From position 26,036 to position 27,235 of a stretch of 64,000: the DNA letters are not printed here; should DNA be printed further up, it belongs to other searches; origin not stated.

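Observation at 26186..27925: Two-gene unknown cargo between the serine integrase and the tRNA attachment region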

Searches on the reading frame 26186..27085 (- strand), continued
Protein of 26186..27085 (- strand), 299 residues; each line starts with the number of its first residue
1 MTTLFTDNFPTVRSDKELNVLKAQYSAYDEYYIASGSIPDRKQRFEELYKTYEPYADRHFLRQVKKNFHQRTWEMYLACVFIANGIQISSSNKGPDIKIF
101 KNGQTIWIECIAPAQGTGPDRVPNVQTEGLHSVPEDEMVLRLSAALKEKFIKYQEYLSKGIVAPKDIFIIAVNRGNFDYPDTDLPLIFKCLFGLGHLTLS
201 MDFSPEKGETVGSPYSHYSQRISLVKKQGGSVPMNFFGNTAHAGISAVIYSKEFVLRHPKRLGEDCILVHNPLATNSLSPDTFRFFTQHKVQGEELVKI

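Call 68: search_protein_families(library=padloc, proteins=[L130:4887-5768:+, L131:4902-6104:+, P0125, P0168, P0212, P0239], max_evalue=0.001)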
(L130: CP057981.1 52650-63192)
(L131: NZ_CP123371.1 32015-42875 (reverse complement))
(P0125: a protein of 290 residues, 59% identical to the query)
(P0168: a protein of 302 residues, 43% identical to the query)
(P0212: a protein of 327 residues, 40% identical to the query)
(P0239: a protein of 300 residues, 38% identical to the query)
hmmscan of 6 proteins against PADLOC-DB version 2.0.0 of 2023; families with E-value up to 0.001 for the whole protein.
L130:4887-5768:+ (293 aa): 0 families

L131:4902-6104:+ (400 aa): 1 family
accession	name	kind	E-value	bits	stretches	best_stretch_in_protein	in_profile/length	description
PDLC04110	PD-T7-5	-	2e-05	21.9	0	221-262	190-231/346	-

P0125 (290 aa): 2 families
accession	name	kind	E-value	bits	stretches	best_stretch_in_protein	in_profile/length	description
PDLC04073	PD-T7-1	-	5.4e-18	62.9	1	46-254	141-352/452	-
PDLC04110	PD-T7-5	-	1.3e-17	62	1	57-243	43-234/346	-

P0168 (302 aa): 2 families
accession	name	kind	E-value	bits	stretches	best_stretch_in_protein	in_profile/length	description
PDLC04110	PD-T7-5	-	5.4e-16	56.6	1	61-257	43-236/346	-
PDLC04073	PD-T7-1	-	2.7e-15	54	1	61-267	151-353/452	-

P0212 (327 aa): 2 families
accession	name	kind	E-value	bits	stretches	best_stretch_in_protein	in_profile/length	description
PDLC04110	PD-T7-5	-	6e-22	76.2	1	37-256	26-233/346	-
PDLC04073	PD-T7-1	-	3.3e-12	43.8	1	58-256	150-340/452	-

P0239 (300 aa): 2 families
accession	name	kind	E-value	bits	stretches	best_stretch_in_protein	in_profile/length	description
PDLC04110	PD-T7-5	-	2.3e-23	80.9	1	58-248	43-234/346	-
PDLC04073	PD-T7-1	-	7.7e-21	72.3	1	44-253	138-346/452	-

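Call 78: search_protein_families(library=pfam, proteins=[L121:7577-7888:+, L121:5421-5762:-, L087:909-1568:+, L046:8413-9111:+, L047:2549-3664:+], max_evalue=0.01)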
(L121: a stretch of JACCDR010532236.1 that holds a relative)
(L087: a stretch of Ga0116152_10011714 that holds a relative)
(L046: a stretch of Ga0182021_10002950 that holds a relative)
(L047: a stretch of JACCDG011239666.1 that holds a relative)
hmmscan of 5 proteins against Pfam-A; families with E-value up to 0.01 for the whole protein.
L121:7577-7888:+ (104 aa): 3 families
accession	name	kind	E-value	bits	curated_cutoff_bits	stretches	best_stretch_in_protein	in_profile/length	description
PF01541.30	GIY-YIG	-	2.6e-16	60.1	22.6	1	26-94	1-72/78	GIY-YIG catalytic domain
PF10544.15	T5orf172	-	0.00039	21.3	20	1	28-90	2-63/101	T5orf172 domain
PF13455.12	MUG113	-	0.0026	18.7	22.3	1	42-91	3-44/73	Meiotically up-regulated gene 113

L121:5421-5762:- (114 aa): 1 family
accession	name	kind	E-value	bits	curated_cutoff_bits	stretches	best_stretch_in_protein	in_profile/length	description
PF00453.23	Ribosomal_L20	-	1.1e-35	122.4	30.8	1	3-108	1-106/107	Ribosomal protein L20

L087:909-1568:+ (220 aa): 1 family
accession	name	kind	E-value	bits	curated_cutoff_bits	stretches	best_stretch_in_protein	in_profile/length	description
PF13643.11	DUF4145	-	7.6e-17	61.6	23.1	1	126-201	12-88/88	Domain of unknown function (DUF4145)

L046:8413-9111:+ (233 aa): 0 families

L047:2549-3664:+ (372 aa): 1 family
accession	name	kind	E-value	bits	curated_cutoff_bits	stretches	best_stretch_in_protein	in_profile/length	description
PF14279.12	HNH_5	-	9.5e-06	25.9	27.5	1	4-51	1-42/56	HNH endonuclease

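Call 82: find_encoding_contigs(protein=P0123, flank=5000, max_places=3)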
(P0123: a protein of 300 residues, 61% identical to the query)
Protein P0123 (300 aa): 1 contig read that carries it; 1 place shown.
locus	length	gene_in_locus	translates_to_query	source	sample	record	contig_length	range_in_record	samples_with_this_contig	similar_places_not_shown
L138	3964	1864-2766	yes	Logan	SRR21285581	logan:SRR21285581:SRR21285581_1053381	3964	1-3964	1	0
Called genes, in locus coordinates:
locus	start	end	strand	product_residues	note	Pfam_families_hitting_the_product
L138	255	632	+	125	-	-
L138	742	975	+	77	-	-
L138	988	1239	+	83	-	-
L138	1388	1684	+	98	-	-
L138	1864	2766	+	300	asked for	-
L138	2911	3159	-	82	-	-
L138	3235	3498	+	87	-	-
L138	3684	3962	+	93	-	?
